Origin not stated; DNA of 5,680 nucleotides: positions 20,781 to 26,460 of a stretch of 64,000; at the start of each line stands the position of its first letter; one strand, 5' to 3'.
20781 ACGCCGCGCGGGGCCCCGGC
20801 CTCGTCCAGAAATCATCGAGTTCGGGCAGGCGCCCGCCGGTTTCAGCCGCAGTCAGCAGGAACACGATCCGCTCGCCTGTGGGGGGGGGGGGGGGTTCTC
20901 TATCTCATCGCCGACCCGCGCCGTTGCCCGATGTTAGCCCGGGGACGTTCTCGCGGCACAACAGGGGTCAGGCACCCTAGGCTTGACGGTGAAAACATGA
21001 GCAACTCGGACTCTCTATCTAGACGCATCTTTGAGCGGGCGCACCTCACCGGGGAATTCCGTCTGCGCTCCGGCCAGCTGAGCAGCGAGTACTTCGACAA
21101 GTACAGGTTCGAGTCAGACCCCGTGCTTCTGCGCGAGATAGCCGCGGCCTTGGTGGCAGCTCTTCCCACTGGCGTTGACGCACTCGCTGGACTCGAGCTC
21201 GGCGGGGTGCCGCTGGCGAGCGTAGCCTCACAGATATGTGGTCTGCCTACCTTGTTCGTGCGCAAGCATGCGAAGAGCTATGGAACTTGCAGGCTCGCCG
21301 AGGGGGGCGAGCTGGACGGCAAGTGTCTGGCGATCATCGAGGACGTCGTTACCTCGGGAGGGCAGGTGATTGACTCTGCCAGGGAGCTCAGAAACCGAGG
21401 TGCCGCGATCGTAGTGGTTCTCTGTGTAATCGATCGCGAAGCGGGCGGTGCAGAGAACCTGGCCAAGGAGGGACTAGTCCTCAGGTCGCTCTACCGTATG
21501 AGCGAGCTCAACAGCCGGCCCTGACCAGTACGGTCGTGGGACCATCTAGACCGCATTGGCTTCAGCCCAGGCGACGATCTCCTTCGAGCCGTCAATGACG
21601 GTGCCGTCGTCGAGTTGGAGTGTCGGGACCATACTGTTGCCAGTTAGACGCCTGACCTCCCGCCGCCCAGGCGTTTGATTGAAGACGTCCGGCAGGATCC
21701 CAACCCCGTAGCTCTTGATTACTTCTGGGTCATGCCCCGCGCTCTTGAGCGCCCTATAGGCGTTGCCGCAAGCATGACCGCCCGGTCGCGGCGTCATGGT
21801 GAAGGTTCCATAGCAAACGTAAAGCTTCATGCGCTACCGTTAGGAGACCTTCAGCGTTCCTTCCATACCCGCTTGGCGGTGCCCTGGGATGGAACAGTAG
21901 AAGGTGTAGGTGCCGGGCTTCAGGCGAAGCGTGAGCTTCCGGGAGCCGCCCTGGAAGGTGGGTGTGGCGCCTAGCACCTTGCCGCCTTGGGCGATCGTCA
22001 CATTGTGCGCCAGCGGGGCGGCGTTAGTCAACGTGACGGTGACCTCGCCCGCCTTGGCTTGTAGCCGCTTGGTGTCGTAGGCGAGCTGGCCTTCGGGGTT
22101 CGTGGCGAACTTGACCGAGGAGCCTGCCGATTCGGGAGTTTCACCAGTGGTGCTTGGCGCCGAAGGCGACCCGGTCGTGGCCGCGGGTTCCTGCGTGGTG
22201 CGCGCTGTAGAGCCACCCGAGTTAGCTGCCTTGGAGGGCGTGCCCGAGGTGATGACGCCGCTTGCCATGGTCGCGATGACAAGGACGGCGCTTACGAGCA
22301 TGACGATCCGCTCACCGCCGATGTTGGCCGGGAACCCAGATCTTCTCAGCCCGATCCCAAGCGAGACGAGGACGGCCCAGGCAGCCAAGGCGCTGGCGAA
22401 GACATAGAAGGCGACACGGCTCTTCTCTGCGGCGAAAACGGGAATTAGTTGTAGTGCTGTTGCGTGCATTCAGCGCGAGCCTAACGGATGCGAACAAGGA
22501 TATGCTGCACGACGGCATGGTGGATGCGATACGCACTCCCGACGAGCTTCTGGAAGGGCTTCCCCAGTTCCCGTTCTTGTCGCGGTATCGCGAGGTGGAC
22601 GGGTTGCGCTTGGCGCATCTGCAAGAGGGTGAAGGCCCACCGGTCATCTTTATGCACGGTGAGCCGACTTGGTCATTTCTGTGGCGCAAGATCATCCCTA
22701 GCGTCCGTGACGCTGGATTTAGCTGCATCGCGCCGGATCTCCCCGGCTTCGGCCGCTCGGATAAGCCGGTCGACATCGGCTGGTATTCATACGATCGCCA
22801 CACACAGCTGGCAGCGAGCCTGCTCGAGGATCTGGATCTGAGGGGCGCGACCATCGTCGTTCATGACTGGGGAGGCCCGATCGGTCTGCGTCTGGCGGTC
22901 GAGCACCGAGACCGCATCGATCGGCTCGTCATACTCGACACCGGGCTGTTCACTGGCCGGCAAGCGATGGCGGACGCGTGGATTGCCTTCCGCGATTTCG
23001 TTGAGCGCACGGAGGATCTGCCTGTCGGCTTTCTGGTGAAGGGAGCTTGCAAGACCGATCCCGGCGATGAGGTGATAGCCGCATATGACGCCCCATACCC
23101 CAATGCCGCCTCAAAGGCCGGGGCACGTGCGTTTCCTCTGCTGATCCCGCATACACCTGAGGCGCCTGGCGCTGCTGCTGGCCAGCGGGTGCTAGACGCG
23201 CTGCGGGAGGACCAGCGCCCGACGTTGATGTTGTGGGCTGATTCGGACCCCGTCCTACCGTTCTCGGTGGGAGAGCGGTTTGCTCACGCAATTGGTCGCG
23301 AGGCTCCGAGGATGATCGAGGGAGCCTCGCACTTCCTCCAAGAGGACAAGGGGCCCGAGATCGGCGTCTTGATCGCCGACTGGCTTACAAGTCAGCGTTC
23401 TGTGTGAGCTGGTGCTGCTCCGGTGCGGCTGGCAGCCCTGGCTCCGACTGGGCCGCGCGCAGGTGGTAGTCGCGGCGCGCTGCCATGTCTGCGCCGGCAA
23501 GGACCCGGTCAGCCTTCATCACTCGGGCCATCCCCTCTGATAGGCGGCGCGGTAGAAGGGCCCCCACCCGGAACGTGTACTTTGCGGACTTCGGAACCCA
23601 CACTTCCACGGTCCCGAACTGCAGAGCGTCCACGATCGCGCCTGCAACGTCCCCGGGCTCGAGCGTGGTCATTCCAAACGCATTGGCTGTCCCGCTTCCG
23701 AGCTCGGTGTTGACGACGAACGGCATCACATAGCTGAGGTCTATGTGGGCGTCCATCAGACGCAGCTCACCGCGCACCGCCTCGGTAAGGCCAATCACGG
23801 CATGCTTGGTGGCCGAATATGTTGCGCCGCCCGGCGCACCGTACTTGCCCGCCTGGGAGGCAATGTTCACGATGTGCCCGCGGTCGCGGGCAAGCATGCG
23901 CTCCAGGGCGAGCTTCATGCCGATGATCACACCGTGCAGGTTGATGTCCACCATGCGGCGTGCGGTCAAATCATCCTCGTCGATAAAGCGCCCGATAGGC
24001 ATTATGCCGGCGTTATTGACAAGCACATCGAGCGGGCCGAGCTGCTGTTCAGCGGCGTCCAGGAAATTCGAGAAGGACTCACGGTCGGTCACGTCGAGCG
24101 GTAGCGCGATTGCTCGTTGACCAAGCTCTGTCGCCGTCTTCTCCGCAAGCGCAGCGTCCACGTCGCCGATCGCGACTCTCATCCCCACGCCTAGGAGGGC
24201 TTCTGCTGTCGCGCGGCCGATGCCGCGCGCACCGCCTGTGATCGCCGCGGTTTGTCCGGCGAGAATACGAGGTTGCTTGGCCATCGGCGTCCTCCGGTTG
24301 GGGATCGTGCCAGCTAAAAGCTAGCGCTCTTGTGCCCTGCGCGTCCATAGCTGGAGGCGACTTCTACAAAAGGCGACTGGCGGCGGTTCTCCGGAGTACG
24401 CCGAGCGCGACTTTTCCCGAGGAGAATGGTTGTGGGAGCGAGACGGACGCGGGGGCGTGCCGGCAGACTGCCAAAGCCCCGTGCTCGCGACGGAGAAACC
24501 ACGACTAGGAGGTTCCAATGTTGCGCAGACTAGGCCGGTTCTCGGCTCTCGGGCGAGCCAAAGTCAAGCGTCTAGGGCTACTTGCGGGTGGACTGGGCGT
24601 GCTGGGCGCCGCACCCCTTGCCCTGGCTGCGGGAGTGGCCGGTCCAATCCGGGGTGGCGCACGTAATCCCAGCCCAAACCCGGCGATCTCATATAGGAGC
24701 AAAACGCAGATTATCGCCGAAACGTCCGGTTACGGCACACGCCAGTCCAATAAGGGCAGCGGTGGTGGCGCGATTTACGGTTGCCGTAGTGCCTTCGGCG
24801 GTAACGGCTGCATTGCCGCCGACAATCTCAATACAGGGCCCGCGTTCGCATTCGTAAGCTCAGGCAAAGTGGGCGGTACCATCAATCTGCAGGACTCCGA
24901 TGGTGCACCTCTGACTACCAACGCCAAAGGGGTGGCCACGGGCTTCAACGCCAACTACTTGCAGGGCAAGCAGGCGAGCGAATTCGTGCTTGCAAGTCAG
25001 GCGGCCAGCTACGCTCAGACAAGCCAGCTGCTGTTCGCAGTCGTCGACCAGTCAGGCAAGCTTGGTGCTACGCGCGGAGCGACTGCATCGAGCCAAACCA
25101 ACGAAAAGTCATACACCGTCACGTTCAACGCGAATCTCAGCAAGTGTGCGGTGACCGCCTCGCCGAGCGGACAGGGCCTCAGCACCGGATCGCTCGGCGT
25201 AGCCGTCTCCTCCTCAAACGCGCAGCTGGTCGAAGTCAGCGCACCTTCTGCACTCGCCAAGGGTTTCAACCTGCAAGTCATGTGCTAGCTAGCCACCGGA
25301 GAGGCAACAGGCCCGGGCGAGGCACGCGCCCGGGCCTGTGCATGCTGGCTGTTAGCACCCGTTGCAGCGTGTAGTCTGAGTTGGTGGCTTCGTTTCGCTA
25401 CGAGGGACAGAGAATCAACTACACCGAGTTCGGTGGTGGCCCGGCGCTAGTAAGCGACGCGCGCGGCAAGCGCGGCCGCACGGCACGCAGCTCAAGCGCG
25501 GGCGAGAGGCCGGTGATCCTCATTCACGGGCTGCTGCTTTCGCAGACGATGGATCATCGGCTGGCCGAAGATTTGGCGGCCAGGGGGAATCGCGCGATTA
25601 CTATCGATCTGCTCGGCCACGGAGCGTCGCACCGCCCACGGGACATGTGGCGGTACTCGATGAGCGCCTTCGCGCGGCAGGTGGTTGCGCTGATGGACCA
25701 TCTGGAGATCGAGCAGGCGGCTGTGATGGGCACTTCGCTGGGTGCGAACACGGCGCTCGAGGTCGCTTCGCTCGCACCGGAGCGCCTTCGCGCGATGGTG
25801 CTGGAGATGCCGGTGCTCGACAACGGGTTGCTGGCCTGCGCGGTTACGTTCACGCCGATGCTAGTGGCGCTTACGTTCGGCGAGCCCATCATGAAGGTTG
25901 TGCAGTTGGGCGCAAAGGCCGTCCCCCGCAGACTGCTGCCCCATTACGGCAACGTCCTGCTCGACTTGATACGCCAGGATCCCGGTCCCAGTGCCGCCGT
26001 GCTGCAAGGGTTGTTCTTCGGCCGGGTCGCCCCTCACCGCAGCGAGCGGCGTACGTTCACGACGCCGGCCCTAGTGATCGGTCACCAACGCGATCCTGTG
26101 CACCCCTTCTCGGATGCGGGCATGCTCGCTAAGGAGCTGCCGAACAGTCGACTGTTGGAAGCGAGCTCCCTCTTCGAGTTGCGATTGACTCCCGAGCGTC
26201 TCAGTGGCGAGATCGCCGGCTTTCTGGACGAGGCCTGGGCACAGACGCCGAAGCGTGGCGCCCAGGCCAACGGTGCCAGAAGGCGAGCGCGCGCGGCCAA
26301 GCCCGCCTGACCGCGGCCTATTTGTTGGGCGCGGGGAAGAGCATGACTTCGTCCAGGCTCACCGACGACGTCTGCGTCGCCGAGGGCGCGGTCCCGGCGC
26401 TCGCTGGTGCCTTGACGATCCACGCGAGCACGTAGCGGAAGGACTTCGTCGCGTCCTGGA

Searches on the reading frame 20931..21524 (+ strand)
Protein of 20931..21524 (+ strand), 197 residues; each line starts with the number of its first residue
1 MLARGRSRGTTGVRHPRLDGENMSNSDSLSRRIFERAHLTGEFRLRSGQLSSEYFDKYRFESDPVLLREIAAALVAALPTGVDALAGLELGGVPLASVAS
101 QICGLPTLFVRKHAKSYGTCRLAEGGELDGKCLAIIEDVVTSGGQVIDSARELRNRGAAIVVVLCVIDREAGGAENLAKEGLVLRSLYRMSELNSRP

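Call 72: search_protein_families(library=pfam, proteins=[window:20931-21524:+], max_evalue=0.001)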
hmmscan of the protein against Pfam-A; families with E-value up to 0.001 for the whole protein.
window:20931-21524:+ (197 aa): 1 family
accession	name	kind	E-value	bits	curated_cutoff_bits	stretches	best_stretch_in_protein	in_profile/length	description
PF00156.33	Pribosyltran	-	1.9e-09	37.4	26.3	1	67-176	15-133/158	Phosphoribosyl transferase domain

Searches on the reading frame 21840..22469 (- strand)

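Call 72: search_protein_families(library=pfam, proteins=[window:21840-22469:-], max_evalue=0.001)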
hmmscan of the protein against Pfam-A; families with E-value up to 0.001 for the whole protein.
window:21840-22469:- (209 aa): 3 families
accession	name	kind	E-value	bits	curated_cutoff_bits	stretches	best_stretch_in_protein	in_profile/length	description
PF00127.26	Copper-bind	-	6.2e-12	46.2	21.2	1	125-208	8-98/99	Copper binding proteins, plastocyanin/azurin family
PF13473.12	Cupredoxin_1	-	9e-05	22.9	27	1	131-197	32-97/104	Cupredoxin-like domain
PF06525.17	SoxE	-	0.00038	20.4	21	0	147-209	66-139/149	Sulfocyanin (SoxE) domain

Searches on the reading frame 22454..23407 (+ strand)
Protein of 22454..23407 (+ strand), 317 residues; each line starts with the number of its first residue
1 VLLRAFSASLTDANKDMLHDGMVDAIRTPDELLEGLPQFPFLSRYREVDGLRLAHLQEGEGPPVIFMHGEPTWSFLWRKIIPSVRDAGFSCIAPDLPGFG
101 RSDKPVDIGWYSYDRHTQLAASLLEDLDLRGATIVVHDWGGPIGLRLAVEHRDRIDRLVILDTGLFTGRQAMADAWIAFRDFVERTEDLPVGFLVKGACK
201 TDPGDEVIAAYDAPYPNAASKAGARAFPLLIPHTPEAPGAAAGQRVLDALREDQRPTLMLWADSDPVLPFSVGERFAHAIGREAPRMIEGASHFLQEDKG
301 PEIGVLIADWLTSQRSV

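Call 72: search_protein_families(library=pfam, proteins=[window:22454-23407:+], max_evalue=0.001)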
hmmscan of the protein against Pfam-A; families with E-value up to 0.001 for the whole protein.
window:22454-23407:+ (317 aa): 3 families
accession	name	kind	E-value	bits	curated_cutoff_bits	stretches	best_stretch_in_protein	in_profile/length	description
PF00561.26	Abhydrolase_1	-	1.1e-30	107.5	25.8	1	62-299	1-244/245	alpha/beta hydrolase fold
PF12697.13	Abhydrolase_6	-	1.6e-18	68.6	26.3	1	64-298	1-209/217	Alpha/beta hydrolase family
PF12146.15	Hydrolase_4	-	9e-08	32.1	27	0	64-161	7-107/239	Serine aminopeptidase, S33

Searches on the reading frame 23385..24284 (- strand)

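Call 72: search_protein_families(library=pfam, proteins=[window:23385-24284:-], max_evalue=0.001)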
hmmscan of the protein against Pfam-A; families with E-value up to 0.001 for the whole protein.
window:23385-24284:- (299 aa): 3 families
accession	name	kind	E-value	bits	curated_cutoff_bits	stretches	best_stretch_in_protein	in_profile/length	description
PF00106.31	adh_short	-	5.9e-50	169.9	26.6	1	12-196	2-187/195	short chain dehydrogenase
PF13561.12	adh_short_C2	-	4e-34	118.7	27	1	19-201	3-186/236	Enoyl-(Acyl carrier protein) reductase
PF08659.16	KR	-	4.9e-09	36.8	22.6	1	14-168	4-161/180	KR domain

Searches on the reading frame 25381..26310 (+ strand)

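Call 72: search_protein_families(library=pfam, proteins=[window:25381-26310:+], max_evalue=0.001)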
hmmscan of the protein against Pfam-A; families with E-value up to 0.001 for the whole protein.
window:25381-26310:+ (309 aa): 5 families
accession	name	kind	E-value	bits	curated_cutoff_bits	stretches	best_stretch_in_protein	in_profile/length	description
PF00561.26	Abhydrolase_1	-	4.6e-22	79.3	25.8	1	44-144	2-102/245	alpha/beta hydrolase fold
PF12146.15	Hydrolase_4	-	5.8e-12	45.8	27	1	45-152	7-117/239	Serine aminopeptidase, S33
PF12697.13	Abhydrolase_6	-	4.8e-10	40.9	26.3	1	45-248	1-188/217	Alpha/beta hydrolase family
PF06500.17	FrsA-like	-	3.9e-05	23.1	22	0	41-145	192-299/414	Esterase FrsA-like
PF08386.16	Abhydrolase_4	-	0.00053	20.5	21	0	217-261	24-68/103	TAP-like protein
